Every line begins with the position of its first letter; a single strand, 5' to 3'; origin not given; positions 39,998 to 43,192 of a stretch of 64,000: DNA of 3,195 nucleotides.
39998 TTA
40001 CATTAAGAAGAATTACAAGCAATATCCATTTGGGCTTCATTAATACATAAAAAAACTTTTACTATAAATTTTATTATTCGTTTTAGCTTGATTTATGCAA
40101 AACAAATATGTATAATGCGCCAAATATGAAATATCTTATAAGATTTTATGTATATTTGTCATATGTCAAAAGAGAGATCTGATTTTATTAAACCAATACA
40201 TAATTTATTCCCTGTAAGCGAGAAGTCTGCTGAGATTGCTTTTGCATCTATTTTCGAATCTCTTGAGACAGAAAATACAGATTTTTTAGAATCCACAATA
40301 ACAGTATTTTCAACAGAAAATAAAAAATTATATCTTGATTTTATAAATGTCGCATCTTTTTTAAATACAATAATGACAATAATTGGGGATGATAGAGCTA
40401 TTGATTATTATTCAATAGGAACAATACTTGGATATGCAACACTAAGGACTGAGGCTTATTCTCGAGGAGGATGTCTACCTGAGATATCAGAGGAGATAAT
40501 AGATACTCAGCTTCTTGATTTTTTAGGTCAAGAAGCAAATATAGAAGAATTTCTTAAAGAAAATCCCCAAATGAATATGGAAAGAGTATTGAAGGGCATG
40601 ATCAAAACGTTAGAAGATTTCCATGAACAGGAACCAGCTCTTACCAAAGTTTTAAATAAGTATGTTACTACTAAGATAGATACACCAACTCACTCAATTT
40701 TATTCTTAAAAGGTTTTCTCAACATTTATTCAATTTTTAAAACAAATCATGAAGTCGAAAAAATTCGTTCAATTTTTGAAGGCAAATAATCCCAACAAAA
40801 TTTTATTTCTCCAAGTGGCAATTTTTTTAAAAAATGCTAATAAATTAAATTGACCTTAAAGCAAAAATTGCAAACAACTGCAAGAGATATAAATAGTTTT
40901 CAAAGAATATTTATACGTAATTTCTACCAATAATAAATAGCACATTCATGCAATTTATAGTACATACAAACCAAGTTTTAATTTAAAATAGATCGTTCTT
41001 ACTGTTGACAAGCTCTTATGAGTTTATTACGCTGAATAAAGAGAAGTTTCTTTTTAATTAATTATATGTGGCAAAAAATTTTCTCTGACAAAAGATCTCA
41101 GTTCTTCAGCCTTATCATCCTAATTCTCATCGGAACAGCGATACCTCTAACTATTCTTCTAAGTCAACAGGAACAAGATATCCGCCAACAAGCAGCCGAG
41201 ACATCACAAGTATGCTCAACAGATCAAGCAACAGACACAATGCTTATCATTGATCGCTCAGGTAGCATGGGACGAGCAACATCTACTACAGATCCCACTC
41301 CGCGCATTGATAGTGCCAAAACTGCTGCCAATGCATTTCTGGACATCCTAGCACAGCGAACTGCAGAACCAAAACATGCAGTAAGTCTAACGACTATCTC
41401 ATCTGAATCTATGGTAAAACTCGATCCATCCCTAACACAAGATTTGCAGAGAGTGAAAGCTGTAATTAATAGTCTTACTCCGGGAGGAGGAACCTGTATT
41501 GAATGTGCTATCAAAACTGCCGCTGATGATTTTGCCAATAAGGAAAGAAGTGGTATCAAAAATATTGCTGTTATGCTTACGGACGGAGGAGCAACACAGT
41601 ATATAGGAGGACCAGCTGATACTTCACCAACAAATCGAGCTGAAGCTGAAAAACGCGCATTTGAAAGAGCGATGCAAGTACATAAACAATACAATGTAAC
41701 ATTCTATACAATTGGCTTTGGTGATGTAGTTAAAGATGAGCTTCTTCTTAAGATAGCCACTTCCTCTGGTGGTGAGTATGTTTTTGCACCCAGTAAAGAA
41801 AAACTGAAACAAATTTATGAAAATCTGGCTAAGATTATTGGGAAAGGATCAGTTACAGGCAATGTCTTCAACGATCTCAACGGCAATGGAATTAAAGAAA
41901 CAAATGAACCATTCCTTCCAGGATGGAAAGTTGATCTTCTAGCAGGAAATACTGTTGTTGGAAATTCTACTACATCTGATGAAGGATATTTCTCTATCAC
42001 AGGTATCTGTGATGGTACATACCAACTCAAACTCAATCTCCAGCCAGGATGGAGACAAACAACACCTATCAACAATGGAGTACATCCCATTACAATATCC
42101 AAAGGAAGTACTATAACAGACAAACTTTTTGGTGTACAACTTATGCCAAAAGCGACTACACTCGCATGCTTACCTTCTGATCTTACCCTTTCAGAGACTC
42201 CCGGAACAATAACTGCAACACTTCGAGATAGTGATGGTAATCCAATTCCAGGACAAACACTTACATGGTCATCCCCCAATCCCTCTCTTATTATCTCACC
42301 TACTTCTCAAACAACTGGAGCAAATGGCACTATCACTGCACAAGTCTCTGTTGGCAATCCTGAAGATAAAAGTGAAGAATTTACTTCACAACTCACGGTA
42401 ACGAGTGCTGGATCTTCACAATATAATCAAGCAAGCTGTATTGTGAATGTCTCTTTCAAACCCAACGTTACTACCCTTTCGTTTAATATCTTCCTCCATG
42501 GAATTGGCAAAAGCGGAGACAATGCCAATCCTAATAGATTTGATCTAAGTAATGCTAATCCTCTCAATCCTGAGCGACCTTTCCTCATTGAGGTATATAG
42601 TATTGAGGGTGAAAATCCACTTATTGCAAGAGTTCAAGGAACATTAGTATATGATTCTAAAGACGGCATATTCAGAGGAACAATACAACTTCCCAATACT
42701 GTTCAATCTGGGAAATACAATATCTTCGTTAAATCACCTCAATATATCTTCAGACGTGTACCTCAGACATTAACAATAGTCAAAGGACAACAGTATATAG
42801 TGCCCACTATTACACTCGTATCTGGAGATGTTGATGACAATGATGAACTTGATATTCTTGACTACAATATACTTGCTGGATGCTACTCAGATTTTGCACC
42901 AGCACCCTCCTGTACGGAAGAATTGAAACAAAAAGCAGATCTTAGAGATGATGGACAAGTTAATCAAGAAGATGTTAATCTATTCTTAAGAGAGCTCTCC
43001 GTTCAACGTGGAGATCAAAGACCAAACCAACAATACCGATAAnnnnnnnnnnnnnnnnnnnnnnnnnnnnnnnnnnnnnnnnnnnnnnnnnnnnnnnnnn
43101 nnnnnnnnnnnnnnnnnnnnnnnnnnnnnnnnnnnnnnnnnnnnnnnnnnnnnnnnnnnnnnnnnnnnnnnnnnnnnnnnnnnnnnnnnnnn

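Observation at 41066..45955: Putative non-cellulosomal cohesin-dockerin surface assembly system built on vWA-domain proteins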

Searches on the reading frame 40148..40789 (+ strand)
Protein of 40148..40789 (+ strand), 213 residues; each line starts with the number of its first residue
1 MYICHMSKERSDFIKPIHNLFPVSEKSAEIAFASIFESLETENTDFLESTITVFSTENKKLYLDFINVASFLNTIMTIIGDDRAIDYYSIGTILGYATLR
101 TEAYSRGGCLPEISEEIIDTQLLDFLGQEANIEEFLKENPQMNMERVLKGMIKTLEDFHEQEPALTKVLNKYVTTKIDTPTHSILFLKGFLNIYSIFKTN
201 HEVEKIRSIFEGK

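Call 3: search_protein_families(library=pfam, proteins=[window:40148-40789:+], max_evalue=1)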
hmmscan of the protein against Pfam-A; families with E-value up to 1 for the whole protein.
window:40148-40789:+ (213 aa): 4 families
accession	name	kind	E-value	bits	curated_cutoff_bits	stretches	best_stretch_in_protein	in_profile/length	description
PF14357.11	DUF4404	-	0.045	14.8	27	1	129-172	30-74/83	Domain of unknown function (DUF4404)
PF08747.16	BrxB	-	0.077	13.5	26.8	1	122-208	9-87/124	BREX protein BrxB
PF02212.23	GED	-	0.15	12.7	21.4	1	114-154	40-81/92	Dynamin GTPase effector domain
PF15011.11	CA109-like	-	0.24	11.7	27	1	122-170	45-94/161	Ribosome biogenesis protein C1orf109-like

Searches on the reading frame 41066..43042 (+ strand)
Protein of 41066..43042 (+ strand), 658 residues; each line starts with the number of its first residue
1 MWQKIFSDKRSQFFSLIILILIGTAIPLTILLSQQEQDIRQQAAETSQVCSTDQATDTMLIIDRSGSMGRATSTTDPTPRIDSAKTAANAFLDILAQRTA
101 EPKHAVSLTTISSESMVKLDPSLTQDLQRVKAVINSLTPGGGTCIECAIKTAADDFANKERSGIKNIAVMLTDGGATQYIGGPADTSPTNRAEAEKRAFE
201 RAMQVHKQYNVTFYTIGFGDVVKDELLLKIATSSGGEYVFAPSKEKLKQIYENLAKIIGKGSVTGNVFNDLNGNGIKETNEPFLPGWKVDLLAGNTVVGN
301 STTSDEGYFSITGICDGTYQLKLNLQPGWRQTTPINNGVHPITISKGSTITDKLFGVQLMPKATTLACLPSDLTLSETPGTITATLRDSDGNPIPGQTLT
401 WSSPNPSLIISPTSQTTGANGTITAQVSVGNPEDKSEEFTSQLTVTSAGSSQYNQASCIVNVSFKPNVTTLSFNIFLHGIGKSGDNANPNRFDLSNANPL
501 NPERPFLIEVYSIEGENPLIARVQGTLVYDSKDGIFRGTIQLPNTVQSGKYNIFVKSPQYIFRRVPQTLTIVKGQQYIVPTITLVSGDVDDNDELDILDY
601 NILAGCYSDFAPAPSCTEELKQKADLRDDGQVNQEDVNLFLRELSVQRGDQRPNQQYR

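Call 3: search_protein_families(library=pfam, proteins=[window:41066-43042:+], max_evalue=1)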
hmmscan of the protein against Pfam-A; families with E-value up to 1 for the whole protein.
window:41066-43042:+ (658 aa): 15 families
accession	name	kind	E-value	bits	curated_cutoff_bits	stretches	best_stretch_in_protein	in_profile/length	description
PF00092.34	VWA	-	3.6e-16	60.3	23.8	1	59-252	3-173/174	von Willebrand factor type A domain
PF13519.12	VWA_2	-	7.3e-16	59.2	27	1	58-174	1-106/107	von Willebrand factor type A domain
PF02369.22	Big_1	-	2.9e-11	43.8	34.9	1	381-450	20-84/93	Bacterial Ig-like domain (group 1)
PF17210.9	SdrD_B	-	2.2e-10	41.1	29.7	1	265-351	5-91/112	SdrD B-like domain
PF13768.12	VWA_3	-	2.8e-06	27.9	27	1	125-240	59-155/155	von Willebrand factor type A domain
PF13620.12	CarboxypepD_reg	-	9.2e-05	23.2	32.3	1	283-324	13-55/82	Carboxypeptidase regulatory-like domain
PF09134.16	Invasin_D3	-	0.00055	20.8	33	1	381-434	23-74/98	Invasin, domain 3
PF00404.24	Dockerin_1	-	0.0045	17.6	22.9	1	587-642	2-54/57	Dockerin type I domain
PF17802.7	SpaA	-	0.0048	17.5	23.1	1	283-322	15-57/91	Prealbumin-like fold domain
PF14686.12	fn3_3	-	0.013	15.7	24.4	1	302-351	30-74/75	Polysaccharide lyase family 4, domain II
PF01835.25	MG2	-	0.13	13.1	32.8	0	523-555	48-80/96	MG2 domain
PF24539.1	DUF7600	-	0.18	11.6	27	1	161-195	108-142/169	Domain of unknown function (DUF7600)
PF17789.7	MG4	-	0.2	12.4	24.7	0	381-444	17-74/95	Macroglobulin domain MG4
PF09430.16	EMC7_beta-sandw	-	0.23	12.1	26.6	0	545-565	35-55/122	ER membrane protein complex subunit 7, beta-sandwich domain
PF00114.24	Pilin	-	0.29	12.5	22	1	345-403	25-82/108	Pilin (bacterial filament)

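Call 4: search_protein_families(library=ncbifam, proteins=[window:41066-43042:+], max_evalue=1)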
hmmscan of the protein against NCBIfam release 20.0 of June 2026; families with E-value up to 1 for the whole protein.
window:41066-43042:+ (658 aa): 7 families
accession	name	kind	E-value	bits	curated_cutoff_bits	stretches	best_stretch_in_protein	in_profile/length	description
NF010238.0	PRK13685.1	subfamily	3e-06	26.5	432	1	58-265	99-305/335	hypothetical protein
TIGR02031.1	BchD-ChlD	equivalog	5.5e-06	25.4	499.55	1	62-242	430-600/608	magnesium chelatase ATPase subunit D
TIGR02442.1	Cob-chelat-sub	hypoth_equivalog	9.2e-06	24.4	779.45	1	50-238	466-637/641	putative cobaltochelatase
NF009943.0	PRK13406.1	equivalog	1.5e-05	23.7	571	1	119-208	454-536/585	magnesium chelatase subunit D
TIGR03788.1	marine_srt_targ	equivalog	0.00013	20.6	551.65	1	55-248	271-435/629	marine proteobacterial sortase target protein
NF000535.3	MSCRAMM_SdrC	exception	0.0011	17.1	1700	1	265-351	501-587/963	MSCRAMM family adhesin SdrC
NF012181.0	MSCRAMM_SdrD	exception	0.0033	14.9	2500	1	266-351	687-772/1379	MSCRAMM family adhesin SdrD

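Call 52: search_solved_structures(query=window:41066-43039:+, max_evalue=0.01)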
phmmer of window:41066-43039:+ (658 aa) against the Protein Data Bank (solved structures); distinct sequences matched with E-value up to 0.01: 1.
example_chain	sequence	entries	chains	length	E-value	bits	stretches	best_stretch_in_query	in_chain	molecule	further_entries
4rck_A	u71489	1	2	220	0.00054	21.7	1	55-254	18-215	Hypothetical membrane spanning protein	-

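Call 66: list_cluster_members(proteins=[window:41066-43039:+, window:43044-45188:+, window:45353-45952:+])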
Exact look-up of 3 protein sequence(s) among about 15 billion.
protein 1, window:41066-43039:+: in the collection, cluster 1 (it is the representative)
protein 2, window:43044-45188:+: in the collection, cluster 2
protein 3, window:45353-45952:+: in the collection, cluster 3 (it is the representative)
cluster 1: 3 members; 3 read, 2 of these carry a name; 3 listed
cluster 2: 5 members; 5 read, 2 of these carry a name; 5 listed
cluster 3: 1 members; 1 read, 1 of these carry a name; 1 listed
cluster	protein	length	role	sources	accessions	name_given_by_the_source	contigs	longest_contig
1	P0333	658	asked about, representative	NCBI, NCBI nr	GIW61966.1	MAG: hypothetical protein KatS3mg089_0818 [Patescibacteria group bacterium]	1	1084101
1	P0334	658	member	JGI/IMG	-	Mg-chelatase subunit ChlD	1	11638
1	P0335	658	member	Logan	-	-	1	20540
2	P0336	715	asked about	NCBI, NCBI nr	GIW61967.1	MAG: hypothetical protein KatS3mg089_0819 [Patescibacteria group bacterium]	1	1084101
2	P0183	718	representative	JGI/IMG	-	-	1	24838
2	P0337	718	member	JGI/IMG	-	hypothetical protein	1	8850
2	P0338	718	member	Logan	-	-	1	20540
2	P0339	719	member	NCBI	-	-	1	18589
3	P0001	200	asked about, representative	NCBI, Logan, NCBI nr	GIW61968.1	MAG: hypothetical protein KatS3mg089_0820 [Patescibacteria group bacterium]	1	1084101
